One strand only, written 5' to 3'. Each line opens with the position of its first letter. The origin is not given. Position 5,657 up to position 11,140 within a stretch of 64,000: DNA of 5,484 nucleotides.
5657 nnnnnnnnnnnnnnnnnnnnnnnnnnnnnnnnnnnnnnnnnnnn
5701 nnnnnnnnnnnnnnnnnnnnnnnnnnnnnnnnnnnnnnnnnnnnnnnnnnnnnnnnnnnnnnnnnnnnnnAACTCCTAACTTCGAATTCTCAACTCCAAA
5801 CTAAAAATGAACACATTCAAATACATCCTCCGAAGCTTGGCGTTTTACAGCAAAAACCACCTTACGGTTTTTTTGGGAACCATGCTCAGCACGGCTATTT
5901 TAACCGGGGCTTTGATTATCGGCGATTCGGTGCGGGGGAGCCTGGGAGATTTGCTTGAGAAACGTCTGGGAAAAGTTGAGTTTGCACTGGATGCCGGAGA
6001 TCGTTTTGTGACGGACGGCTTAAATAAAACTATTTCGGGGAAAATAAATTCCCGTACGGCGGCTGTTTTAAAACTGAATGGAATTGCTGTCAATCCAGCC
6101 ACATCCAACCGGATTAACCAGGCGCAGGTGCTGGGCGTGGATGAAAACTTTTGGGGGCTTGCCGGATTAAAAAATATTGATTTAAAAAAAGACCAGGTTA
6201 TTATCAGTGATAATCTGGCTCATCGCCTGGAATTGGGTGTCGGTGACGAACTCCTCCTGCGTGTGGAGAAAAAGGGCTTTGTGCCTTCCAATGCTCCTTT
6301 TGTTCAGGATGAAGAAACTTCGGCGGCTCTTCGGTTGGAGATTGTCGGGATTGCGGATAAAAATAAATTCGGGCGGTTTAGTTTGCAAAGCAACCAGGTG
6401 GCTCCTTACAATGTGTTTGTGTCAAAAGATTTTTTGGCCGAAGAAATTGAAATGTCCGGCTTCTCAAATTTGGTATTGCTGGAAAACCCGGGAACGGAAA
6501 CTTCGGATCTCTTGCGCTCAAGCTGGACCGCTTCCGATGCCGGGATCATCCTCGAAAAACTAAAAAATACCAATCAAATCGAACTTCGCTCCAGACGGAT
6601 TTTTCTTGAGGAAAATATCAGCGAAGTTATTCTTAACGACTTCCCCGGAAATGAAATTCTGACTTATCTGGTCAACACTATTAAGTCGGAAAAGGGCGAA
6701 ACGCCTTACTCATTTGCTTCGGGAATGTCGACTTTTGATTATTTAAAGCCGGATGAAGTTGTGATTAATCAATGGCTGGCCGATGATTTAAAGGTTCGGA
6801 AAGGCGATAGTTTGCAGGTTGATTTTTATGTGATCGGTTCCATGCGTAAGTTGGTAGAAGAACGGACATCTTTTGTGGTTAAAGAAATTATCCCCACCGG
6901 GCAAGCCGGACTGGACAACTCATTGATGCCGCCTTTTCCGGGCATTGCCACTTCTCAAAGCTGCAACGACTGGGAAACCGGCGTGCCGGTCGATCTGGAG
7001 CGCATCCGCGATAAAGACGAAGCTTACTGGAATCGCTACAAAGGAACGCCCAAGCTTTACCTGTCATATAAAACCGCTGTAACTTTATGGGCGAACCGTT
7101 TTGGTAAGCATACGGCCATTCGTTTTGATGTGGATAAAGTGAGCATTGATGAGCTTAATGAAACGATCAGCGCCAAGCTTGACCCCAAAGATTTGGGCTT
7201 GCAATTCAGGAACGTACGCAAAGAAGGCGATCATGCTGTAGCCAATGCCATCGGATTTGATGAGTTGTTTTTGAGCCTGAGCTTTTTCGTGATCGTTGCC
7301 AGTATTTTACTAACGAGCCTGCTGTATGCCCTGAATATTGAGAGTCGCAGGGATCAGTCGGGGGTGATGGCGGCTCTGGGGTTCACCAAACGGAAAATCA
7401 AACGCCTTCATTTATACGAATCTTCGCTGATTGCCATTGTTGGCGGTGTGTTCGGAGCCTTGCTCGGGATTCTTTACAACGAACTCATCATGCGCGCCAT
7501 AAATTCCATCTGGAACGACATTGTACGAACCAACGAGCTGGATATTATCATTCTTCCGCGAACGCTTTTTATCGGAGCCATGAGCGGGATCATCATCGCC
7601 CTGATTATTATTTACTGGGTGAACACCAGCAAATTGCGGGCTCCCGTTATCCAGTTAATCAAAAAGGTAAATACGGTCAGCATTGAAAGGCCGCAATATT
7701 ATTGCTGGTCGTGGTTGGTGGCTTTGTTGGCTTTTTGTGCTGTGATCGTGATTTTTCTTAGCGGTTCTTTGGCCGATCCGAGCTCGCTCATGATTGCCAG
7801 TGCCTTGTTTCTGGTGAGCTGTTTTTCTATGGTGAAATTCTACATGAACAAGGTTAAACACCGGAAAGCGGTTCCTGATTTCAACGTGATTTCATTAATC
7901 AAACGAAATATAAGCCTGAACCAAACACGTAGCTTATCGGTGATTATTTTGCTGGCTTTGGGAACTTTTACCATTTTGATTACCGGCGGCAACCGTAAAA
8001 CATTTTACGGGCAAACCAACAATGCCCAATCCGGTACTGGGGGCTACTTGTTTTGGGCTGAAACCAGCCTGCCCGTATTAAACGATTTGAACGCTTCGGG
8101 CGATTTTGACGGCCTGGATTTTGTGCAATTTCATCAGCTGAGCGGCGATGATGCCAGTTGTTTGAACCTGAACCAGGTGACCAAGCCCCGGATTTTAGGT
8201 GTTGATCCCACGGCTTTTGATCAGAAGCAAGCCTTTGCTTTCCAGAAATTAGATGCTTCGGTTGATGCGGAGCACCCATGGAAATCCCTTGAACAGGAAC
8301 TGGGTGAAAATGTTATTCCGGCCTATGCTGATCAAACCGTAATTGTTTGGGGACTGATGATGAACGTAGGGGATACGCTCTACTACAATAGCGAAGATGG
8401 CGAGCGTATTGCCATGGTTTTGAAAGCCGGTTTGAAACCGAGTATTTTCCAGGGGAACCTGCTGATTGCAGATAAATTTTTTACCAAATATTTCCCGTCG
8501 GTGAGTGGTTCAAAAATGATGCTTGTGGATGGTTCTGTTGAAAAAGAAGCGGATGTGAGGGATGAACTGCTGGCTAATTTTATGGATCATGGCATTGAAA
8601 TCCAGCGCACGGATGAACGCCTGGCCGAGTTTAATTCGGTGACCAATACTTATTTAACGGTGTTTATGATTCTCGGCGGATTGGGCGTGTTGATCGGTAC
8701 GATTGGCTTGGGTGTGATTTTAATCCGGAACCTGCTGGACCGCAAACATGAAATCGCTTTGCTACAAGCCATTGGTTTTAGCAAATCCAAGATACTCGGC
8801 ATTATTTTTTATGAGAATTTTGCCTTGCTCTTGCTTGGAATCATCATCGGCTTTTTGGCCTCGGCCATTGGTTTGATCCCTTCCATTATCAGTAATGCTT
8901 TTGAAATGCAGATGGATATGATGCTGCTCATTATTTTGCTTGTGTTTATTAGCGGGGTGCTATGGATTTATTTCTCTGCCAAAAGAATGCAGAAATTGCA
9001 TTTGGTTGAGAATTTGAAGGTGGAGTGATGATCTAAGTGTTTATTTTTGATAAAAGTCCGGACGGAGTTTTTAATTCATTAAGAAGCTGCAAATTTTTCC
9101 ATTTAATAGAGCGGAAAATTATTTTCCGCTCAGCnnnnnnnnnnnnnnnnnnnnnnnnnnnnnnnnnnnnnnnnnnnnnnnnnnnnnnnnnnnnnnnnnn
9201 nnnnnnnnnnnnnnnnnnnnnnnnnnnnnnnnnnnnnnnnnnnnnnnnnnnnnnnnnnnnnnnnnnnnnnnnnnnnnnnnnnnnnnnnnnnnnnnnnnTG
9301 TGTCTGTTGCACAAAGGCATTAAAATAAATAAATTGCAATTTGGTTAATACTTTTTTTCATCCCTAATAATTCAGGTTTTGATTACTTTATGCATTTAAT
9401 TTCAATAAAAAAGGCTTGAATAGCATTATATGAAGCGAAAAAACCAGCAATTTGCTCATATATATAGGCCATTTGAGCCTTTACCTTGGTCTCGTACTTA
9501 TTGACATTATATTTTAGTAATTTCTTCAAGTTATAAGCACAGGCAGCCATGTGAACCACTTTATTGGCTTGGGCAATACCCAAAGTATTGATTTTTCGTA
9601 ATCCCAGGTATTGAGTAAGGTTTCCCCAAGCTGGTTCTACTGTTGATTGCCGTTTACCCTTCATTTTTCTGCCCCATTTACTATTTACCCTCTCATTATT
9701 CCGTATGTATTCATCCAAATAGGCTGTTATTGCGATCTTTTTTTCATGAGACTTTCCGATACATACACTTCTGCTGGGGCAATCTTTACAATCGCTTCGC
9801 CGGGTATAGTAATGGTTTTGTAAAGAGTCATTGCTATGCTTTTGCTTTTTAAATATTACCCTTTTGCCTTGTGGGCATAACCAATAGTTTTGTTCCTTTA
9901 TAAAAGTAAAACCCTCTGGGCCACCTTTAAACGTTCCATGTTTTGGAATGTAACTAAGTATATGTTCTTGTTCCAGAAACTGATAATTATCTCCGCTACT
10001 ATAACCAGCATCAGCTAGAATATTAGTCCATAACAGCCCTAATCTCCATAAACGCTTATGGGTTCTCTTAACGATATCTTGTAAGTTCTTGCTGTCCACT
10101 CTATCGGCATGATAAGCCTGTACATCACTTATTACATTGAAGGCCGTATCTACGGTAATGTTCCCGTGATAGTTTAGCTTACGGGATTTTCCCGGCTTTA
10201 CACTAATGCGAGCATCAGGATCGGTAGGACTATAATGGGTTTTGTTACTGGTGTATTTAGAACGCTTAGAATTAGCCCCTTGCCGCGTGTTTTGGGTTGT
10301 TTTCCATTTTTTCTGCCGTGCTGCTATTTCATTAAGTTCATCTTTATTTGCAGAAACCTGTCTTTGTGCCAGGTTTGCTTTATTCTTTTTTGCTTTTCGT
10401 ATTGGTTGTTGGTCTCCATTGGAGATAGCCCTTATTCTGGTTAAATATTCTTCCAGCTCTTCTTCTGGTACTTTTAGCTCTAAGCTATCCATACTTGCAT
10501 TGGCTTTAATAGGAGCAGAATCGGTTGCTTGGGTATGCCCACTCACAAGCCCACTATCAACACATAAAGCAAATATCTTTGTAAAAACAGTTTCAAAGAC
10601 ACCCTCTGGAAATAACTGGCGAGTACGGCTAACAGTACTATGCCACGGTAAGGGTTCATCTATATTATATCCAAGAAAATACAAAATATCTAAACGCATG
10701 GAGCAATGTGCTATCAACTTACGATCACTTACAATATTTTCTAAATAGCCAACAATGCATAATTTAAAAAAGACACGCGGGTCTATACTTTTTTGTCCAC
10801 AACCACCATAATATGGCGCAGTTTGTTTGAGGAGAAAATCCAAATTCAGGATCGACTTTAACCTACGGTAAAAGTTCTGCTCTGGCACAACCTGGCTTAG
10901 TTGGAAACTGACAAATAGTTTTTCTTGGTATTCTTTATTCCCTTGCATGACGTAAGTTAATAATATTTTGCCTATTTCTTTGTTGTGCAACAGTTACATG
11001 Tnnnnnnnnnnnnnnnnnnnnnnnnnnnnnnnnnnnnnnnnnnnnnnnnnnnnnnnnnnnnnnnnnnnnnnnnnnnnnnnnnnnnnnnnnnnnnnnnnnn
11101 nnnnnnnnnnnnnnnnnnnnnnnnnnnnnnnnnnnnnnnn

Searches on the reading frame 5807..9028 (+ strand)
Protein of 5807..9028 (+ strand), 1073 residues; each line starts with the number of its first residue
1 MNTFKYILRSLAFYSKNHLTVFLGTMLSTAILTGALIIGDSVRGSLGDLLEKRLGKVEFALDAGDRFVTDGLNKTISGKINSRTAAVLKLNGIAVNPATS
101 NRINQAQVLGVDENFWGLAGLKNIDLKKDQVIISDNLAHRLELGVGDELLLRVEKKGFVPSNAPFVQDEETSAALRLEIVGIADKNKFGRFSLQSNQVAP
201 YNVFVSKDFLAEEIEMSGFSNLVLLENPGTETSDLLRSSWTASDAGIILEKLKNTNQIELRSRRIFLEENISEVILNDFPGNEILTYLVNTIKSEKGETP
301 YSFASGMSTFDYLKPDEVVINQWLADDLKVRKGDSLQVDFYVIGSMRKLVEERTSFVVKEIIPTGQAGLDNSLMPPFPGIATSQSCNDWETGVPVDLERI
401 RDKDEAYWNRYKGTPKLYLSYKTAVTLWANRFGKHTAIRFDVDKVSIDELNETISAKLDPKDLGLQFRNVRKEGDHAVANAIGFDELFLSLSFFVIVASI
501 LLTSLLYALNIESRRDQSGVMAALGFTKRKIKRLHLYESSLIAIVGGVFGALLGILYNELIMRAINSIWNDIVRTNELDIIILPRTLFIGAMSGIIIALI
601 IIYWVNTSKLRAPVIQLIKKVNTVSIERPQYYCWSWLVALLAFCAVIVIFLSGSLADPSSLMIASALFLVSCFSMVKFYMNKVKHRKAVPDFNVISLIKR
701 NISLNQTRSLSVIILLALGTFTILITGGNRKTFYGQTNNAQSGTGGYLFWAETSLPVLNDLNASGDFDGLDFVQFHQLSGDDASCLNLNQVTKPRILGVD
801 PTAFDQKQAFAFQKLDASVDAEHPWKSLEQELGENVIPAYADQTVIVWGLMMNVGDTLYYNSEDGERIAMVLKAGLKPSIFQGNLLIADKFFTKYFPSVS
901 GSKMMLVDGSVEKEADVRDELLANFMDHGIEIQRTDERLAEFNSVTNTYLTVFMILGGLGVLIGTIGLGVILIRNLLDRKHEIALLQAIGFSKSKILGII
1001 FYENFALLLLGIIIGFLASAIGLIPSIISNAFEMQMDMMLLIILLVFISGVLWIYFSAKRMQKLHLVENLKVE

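Call 66: search_protein_families(library=pfam, proteins=[window:5807-9028:+], max_evalue=0.001)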
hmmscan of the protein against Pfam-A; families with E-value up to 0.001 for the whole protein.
window:5807-9028:+ (1073 aa): 1 family
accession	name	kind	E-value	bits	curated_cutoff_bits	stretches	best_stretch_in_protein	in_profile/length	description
PF02687.27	FtsX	-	4.4e-18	65.9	25.5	2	490-602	2-108/120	FtsX-like permease C-terminal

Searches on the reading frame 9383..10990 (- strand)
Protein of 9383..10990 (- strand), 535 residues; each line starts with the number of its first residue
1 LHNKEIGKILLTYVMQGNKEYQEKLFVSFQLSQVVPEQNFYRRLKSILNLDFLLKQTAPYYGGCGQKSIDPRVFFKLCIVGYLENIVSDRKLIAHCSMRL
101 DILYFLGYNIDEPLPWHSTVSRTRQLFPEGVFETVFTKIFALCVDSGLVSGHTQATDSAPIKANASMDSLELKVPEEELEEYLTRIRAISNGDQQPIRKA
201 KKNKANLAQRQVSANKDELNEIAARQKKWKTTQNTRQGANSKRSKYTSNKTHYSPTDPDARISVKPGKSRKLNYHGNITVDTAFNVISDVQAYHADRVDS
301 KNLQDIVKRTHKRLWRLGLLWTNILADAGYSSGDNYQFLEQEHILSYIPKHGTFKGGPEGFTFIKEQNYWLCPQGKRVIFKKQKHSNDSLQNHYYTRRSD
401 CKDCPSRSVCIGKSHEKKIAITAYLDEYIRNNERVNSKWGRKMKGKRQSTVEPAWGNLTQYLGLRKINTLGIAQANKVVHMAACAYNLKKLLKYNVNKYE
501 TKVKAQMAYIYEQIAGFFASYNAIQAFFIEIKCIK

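Call 59: search_protein_families(library=pfam, proteins=[window:9383-10990:-], max_evalue=0.001)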
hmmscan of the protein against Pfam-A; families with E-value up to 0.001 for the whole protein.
window:9383-10990:- (535 aa): 3 families
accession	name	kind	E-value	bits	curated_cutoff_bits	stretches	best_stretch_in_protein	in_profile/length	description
PF13751.12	DDE_Tnp_1_6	-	1.2e-20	74.5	25.1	1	372-492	2-125/125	Transposase DDE domain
PF05598.16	DUF772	-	3.5e-19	69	23.1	1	65-139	1-74/74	Transposase domain (DUF772)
PF01609.27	DDE_Tnp_1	-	1.9e-08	34.7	23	1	265-488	28-200/200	Transposase DDE domain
